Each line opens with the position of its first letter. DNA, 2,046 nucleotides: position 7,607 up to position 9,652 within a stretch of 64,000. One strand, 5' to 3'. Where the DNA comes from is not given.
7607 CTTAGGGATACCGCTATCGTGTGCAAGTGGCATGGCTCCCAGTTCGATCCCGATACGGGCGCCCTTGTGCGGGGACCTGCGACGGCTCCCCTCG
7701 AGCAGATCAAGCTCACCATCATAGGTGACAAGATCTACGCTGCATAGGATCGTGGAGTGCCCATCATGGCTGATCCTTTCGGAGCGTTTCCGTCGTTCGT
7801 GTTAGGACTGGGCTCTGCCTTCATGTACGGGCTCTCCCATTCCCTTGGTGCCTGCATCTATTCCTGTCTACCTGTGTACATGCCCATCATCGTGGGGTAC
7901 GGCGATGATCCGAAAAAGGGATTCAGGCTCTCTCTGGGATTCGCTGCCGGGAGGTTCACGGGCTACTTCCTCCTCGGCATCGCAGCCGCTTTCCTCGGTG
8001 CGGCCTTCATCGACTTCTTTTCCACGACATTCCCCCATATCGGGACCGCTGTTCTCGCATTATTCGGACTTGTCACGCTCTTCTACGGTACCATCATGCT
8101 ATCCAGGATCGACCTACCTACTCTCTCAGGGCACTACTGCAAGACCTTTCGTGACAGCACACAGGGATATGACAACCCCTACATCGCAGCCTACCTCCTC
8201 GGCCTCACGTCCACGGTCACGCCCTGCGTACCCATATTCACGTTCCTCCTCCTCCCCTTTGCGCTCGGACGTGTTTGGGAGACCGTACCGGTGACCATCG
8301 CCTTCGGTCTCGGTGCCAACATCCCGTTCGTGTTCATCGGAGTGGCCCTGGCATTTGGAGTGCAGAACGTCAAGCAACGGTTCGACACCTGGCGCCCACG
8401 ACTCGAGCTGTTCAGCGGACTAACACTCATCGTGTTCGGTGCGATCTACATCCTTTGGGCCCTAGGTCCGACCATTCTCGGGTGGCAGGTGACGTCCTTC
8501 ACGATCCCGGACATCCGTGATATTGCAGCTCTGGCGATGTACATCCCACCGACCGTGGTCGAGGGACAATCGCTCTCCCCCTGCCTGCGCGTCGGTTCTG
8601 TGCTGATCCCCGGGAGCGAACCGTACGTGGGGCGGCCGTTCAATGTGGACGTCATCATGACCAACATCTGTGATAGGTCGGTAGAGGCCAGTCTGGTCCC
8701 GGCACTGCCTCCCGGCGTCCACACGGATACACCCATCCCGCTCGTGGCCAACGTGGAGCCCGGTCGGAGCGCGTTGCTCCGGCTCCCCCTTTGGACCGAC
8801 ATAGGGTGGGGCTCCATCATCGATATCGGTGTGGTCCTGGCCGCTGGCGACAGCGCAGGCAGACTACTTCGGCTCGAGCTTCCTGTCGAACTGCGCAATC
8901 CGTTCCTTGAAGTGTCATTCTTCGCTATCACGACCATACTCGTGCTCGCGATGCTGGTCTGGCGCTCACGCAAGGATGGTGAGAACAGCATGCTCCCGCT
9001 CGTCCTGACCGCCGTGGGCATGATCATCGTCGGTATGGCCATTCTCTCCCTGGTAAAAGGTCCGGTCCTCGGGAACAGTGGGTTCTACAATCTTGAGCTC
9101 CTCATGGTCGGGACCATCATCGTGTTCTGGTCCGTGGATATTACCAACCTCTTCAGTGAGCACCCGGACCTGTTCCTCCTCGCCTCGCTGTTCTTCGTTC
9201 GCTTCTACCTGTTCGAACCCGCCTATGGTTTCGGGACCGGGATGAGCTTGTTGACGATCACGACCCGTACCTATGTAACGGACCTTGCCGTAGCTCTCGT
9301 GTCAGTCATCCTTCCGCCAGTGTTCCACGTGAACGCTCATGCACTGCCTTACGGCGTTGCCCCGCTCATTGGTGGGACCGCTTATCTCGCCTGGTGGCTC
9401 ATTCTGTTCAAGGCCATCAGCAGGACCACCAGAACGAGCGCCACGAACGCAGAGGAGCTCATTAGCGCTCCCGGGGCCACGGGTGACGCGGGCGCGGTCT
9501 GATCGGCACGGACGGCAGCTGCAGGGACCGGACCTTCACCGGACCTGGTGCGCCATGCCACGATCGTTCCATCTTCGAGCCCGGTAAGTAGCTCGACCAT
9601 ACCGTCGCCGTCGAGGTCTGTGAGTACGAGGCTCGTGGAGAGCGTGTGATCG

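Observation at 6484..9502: NifU-like scaffold + extracellular tandem-Rieske lipoprotein + CcdA/DsbD-like membrane protein cluster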

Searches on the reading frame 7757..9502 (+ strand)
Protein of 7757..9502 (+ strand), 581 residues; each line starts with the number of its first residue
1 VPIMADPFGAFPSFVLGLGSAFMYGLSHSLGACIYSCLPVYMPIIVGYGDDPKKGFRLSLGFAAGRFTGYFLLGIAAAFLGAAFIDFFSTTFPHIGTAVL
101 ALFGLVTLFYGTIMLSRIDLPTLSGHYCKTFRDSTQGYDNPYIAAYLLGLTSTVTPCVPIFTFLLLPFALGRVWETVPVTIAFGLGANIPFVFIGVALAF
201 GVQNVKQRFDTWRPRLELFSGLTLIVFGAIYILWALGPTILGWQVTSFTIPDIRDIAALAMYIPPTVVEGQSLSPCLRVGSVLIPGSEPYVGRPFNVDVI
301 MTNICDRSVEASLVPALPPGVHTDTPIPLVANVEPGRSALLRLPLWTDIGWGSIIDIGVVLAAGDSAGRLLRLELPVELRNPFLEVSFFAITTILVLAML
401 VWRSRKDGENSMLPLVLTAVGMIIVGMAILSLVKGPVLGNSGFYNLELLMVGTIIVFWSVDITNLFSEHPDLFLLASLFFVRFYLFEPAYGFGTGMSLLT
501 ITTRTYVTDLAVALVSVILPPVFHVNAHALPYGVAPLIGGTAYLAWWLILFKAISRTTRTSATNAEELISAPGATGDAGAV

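Call 3: search_protein_families(library=pfam, proteins=[window:7757-9502:+], max_evalue=0.1)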
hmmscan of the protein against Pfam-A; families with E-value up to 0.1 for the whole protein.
window:7757-9502:+ (581 aa): 3 families
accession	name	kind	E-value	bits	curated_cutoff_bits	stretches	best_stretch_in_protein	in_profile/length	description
PF13386.12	DsbD_2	-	1.3e-17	64.8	24.9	1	21-229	2-198/199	Cytochrome C biogenesis protein transmembrane region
PF02683.22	DsbD_TM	-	8.5e-11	42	27.1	1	17-225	4-208/219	Cytochrome C biogenesis protein transmembrane domain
PF11139.14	SfLAP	-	0.014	15.3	35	1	56-153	28-125/213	Sap, sulfolipid-1-addressing protein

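Call 4: search_protein_families(library=ncbifam, proteins=[window:7757-9502:+], max_evalue=0.1)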
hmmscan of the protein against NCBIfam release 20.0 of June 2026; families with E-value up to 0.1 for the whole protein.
window:7757-9502:+ (581 aa): 3 families
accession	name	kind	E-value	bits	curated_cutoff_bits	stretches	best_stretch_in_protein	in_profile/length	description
NF040495.1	tranport_ArsG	equivalog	4e-08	32.9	200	1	18-233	7-222/225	aromatic aminobenezylarsenical efflux permease ArsG family transporter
NF007454.0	PRK10019.1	subfamily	1.7e-05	24.1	195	1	146-229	185-271/283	nickel/cobalt efflux transporter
NF001419.0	PRK00293.1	subfamily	0.0003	19.5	330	1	20-197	174-351/574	protein-disulfide reductase DsbD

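Call 5: find_homologous_proteins(query=window:7757-9502:+)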
Query window:7757-9502:+ (581 aa): 4 proteins with E <= 0.001 among 8000 candidates.
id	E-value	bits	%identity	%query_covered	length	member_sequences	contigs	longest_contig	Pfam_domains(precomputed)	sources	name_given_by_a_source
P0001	0.0e+0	1176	91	99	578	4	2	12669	PF02683.23,PF13386.13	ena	-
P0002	0.0e+0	1014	77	99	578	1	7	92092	PF02683.23,PF13386.13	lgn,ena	-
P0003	6.1e-275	932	71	99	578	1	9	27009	PF02683.23,PF13386.13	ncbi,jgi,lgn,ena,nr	ncbi:MAG: sulfite exporter TauE/SafE family protein [Candidatus Undinarchaeales archaeon]|jgi:cytoch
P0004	1.7e-271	920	72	99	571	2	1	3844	PF02683.23,PF13386.13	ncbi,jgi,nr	ncbi:MAG: sulfite exporter TauE/SafE family protein [Methanopyri archaeon]|jgi:cytochrome c biogenes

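Call 7: find_encoding_contigs(protein=P0002, flank=8000, max_places=4)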
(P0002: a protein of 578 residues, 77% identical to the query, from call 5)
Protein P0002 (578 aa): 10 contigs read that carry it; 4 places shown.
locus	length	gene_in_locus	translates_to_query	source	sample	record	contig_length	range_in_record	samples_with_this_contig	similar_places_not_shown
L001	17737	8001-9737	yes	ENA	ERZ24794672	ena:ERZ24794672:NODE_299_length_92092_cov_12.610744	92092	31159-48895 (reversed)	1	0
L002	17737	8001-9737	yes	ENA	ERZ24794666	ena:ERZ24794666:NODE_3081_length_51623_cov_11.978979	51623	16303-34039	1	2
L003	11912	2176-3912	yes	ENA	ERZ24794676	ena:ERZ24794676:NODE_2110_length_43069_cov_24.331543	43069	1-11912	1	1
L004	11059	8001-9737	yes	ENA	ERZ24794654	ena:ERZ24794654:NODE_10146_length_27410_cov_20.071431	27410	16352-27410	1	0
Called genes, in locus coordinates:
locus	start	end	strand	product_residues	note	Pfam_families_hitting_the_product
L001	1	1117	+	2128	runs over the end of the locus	PF01839:FG-GAP (faint), PF13517:FG-GAP_3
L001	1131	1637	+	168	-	-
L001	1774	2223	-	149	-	PF18902:DUF5658 (weak)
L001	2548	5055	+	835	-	-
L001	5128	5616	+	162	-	-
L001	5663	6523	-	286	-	-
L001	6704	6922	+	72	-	PF01106:NifU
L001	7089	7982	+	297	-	PF00355:Rieske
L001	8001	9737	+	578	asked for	PF02683:DsbD_TM, PF13386:DsbD_2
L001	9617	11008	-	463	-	PF13360:PQQ_2 (faint), PF13517:FG-GAP_3 (faint), PF14783:BBS2_Mid (faint), PF15907:Itfg2 (faint), PF23743:Beta-prop_BBS7 (faint), PF13570:Beta-prop_ACSF4, PF25292:Beta-prop_CGLA (weak)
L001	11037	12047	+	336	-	PF00586:AIRS, PF02769:AIRS_C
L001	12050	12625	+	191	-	-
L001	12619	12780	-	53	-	-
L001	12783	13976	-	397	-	PF03463:eRF1_1, PF18854:baeRF_family10, PF18859:acVLRF1, PF03464:eRF1_2, PF03465:eRF1_3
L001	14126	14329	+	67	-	-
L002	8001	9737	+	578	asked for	PF02683:DsbD_TM, PF13386:DsbD_2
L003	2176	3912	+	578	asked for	PF02683:DsbD_TM, PF13386:DsbD_2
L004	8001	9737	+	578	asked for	PF02683:DsbD_TM, PF13386:DsbD_2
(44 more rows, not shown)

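Call 8: find_encoding_contigs(protein=P0003, flank=8000, max_places=4)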
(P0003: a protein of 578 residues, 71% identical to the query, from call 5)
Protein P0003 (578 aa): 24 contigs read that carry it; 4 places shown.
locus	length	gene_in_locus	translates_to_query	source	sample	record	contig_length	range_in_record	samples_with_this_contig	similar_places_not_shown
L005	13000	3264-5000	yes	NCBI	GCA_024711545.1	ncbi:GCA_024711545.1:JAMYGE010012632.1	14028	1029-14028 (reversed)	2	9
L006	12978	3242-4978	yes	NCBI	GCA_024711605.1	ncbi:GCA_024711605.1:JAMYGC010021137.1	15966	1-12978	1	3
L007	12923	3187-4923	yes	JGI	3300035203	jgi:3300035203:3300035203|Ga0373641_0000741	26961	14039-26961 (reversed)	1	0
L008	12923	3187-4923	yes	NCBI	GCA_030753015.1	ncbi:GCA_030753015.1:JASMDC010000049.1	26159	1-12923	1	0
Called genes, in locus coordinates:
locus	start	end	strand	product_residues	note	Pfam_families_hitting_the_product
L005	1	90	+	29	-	?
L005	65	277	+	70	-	-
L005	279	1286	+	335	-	PF00482:T2SSF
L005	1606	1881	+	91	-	PF01106:NifU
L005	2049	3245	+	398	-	PF00355:Rieske, PF22543:Rieske_4 (faint), PF00355:Rieske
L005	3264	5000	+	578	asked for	PF02683:DsbD_TM, PF13386:DsbD_2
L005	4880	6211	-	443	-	PF13360:PQQ_2 (faint), PF15907:Itfg2 (faint), PF01839:FG-GAP (faint), PF14783:BBS2_Mid (faint), PF23743:Beta-prop_BBS7 (faint), PF13517:FG-GAP_3 (weak), PF13570:Beta-prop_ACSF4, PF25292:Beta-prop_CGLA (weak)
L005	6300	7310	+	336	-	PF00586:AIRS, PF02769:AIRS_C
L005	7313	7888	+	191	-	-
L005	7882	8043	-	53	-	-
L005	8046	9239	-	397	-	PF03463:eRF1_1, PF18854:baeRF_family10, PF18859:acVLRF1, PF03464:eRF1_2, PF03465:eRF1_3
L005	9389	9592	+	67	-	-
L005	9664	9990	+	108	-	-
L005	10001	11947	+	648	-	-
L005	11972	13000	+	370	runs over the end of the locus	-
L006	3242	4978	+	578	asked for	PF02683:DsbD_TM, PF13386:DsbD_2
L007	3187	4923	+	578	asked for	PF02683:DsbD_TM, PF13386:DsbD_2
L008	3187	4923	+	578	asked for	PF02683:DsbD_TM, PF13386:DsbD_2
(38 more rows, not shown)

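Call 15: search_solved_structures(query=A1, max_evalue=1, show_alignments=3)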
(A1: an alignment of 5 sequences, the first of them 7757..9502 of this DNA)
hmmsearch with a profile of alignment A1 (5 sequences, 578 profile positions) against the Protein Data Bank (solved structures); distinct sequences matched with E-value up to 1: 0.

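Call 20: find_related_loci(query=A1, collection=genome_contigs, flank=8000)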
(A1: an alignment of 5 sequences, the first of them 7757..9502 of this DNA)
Query A1 (581 aa) in genome_contigs; peptide patterns used: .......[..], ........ (x = any residue, [..] = any of these).
22 stretches matched a pattern; 1 encode a relative of the query (tblastn E <= 1e-3); 1 distinct loci.
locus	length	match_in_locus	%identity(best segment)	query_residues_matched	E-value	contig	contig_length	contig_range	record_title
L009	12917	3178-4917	71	1-580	0e+0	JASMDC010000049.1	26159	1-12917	MAG: Candidatus Undinarchaeales archaeon isolate ETNP3_MAG_31 NODE_49_length_26159_cov_5.675140, whole genome shotgun se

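Call 24: predict_structure(alignment_id=A1)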
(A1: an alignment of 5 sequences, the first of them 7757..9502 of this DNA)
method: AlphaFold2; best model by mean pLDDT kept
length: 581 residues; sequences in the alignment: 5
mean_pLDDT: 39.8   pTM: 0.28
mean pLDDT of the five models: 39.8, 35.3, 35.0, 33.7, 30.7
residues with pLDDT >= 90: 0; 70-90: 49; 50-70: 50; < 50: 482
segments of 3 or more residues with pLDDT < 50: 1-268, 285-293, 350-353, 379-404, 409-581
pLDDT, mean of each block of 10 residues (from residue 1): 29 27 27 30 28 29 27 33 36 40 40 34 26 26 26 27 29 30 28 28 31 36 39 43 28 23 37 71 48 62 81 72 68 80 66 57 62 57 37 46 49 46 41 34 35 37 41 37 30 26 28 35 34 34 40 35 39 41 34
secondary structure, 60 per line:
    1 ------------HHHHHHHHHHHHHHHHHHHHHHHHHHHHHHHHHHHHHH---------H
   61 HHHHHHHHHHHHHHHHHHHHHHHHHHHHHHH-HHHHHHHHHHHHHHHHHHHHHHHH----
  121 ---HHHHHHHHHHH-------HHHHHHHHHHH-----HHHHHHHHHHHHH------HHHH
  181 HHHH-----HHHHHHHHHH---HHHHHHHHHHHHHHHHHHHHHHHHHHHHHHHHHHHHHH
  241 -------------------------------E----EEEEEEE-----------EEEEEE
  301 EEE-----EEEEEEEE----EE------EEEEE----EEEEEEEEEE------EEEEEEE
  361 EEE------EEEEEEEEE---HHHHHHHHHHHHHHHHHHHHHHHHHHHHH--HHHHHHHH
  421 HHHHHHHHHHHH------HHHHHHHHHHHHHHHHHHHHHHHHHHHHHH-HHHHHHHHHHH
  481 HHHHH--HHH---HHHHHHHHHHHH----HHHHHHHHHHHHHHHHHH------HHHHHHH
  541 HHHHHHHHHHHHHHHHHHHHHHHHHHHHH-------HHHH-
elements in order: H13-50 H60-91 H93-116 H124-134 H142-152 H158-170 H177-184 H190-199 H203-240 E277-283 E295-303 E309-316 E329-333 E338-347 E354-363 E370-378 H382-410 H413-432 H439-468 H470-485 H494-505 H510-527 H534-569 H577-580

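Call 29: search_protein_representatives(alignment_id=A1)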
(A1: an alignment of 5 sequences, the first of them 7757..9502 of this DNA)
Query: 5 sequences, 578 profile positions. Proteins with E-value up to 0.001 (for the whole library): 99; up to 1e-10: 14; up to 1e-30: 4. The best 99 are listed.
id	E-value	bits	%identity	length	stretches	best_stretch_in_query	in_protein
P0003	0.0e+00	1210.2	-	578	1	1-578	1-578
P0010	1.1e-87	311.6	-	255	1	15-260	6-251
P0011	5.6e-57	210.3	-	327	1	255-574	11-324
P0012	9.8e-56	206.2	-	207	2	149-259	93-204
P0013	8.2e-29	117.3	-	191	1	13-144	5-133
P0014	5.0e-17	78.4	-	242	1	11-229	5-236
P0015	2.1e-16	76.3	-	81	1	20-86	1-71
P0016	2.4e-15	72.9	-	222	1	12-228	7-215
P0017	5.7e-15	71.6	-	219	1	9-227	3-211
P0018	2.2e-12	63.1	-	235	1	9-233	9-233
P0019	2.4e-12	63.0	-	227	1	13-224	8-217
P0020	1.3e-11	60.5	-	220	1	13-227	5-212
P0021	2.9e-11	59.4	-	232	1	11-229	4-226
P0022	9.8e-11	57.6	-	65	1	199-257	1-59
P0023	2.0e-10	56.6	-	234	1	10-229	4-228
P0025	6.5e-09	51.6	-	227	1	11-225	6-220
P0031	7.5e-08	48.1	-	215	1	14-225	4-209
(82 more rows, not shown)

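Call 31: find_encoding_contigs(protein=P0010, flank=8000, max_places=4)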
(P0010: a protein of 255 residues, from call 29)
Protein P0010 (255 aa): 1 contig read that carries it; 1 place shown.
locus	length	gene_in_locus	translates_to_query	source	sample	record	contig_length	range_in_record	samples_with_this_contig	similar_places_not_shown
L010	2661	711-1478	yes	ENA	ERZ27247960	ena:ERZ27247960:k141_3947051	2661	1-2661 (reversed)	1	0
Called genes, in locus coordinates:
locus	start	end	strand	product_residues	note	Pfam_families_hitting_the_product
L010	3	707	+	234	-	?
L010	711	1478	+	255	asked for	PF02683:DsbD_TM, PF13386:DsbD_2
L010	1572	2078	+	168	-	-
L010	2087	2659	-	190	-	?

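Call 32: find_encoding_contigs(protein=P0011, flank=8000, max_places=4)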
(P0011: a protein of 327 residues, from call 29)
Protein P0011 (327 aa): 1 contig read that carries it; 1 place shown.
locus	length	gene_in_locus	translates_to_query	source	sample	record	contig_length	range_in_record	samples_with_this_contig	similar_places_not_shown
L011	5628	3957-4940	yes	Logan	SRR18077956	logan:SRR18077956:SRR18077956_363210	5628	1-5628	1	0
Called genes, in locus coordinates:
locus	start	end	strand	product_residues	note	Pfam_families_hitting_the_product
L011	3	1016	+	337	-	?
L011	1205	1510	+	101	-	PF01106:NifU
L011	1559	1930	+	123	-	PF02391:MoaE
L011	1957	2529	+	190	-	PF00355:Rieske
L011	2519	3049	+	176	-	-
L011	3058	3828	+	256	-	PF02683:DsbD_TM, PF13386:DsbD_2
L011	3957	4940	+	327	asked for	-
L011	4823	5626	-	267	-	?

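Call 35: find_encoding_contigs(protein=P0014, flank=5000, max_places=3)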
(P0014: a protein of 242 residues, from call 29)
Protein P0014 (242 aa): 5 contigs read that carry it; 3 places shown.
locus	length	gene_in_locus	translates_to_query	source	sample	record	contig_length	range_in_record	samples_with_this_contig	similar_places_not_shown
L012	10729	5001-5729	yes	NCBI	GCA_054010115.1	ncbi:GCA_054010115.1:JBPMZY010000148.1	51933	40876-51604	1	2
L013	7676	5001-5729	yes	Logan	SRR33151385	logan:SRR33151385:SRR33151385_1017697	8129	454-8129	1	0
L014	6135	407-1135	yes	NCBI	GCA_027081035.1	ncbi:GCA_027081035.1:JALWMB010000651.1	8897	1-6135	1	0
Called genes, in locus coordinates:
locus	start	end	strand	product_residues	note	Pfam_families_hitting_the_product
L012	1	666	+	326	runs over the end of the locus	PF00989:PAS, PF08448:PAS_4, PF13426:PAS_9 (weak), PF00990:GGDEF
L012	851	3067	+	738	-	PF07715:Plug, PF00593:TonB_dep_Rec_b-barrel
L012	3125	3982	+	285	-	-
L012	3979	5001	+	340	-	PF12801:Fer4_5, PF00037:Fer4 (faint), PF13484:Fer4_16 (faint), PF25160:LdpA_Fe-S-bd (faint), PF13237:Fer4_10, PF14697:Fer4_21 (weak), PF12838:Fer4_7 (weak), PF13187:Fer4_9 (weak)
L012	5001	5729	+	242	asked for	PF02683:DsbD_TM (faint), PF13386:DsbD_2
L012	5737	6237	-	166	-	-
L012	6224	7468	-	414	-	PF13088:BNR_2 (faint), PF24316:Tli3 (faint)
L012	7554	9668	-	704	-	PF07715:Plug, PF00593:TonB_dep_Rec_b-barrel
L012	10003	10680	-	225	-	PF00034:Cytochrom_C, PF13442:Cytochrome_CBB3 (weak), PF00034:Cytochrom_C, PF13442:Cytochrome_CBB3 (weak)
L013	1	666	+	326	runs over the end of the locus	PF00989:PAS, PF08448:PAS_4, PF13426:PAS_9 (weak), PF00990:GGDEF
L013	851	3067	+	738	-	PF07715:Plug, PF00593:TonB_dep_Rec_b-barrel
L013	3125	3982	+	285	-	-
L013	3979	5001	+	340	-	PF12801:Fer4_5, PF00037:Fer4 (faint), PF13484:Fer4_16 (faint), PF25160:LdpA_Fe-S-bd (faint), PF13237:Fer4_10, PF14697:Fer4_21 (weak), PF12838:Fer4_7 (weak), PF13187:Fer4_9 (weak)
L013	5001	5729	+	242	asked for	PF02683:DsbD_TM (faint), PF13386:DsbD_2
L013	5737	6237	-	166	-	-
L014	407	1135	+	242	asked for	PF02683:DsbD_TM (faint), PF13386:DsbD_2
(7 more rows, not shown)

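Call 36: find_encoding_contigs(protein=P0017, flank=5000, max_places=3)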
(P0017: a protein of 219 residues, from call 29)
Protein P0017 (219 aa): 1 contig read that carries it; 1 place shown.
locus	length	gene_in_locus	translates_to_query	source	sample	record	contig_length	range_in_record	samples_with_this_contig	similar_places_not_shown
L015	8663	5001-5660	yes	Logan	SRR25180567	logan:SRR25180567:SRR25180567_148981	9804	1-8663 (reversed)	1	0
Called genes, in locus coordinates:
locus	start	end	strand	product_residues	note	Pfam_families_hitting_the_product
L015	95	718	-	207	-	PF13505:OMP_b-brl, PF01389:OmpA_membrane (weak)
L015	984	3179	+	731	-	PF07715:Plug, PF00593:TonB_dep_Rec_b-barrel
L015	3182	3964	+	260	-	-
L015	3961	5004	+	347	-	PF12801:Fer4_5, PF00037:Fer4 (faint), PF25160:LdpA_Fe-S-bd (faint), PF13237:Fer4_10, PF14697:Fer4_21 (weak), PF12838:Fer4_7 (weak), PF13187:Fer4_9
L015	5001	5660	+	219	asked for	PF02683:DsbD_TM (weak), PF13386:DsbD_2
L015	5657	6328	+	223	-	PF01618:MotA_ExbB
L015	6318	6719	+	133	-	PF02472:ExbD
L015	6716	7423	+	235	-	PF03544:TonB_C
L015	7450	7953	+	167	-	PF04314:LpqE-like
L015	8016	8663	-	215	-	?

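Call 37: find_encoding_contigs(protein=P0012, flank=6000, max_places=3)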
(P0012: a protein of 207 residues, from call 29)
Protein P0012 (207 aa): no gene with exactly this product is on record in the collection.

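Call 48: search_protein_families(library=pfam, proteins=[L011:2519-3049:+, L011:1559-1930:+, L010:1572-2078:+, L010:30-707:+], max_evalue=0.01)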
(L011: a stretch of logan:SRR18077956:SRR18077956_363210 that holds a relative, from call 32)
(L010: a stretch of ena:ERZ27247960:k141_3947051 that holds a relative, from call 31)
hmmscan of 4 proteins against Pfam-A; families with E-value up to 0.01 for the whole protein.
L011:2519-3049:+ (176 aa): 1 family
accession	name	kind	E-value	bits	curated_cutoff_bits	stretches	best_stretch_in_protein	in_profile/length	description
PF00355.32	Rieske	-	2.4e-05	24.6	20.3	1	83-142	4-66/88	Rieske [2Fe-2S] domain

L011:1559-1930:+ (123 aa): 1 family
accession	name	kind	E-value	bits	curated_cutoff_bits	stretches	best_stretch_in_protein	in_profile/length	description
PF02391.22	MoaE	-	2.7e-22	79.5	23.4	1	7-113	3-113/114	MoaE protein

L010:1572-2078:+ (168 aa): 0 families

L010:30-707:+ (225 aa): 2 families
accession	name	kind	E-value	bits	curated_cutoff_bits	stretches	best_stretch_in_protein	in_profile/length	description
PF03640.20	Lipoprotein_15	-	7e-34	115.5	24.4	2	63-103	3-46/47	Secreted repeat of unknown function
PF00355.32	Rieske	-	4.8e-16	58.9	20.3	1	131-212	4-86/88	Rieske [2Fe-2S] domain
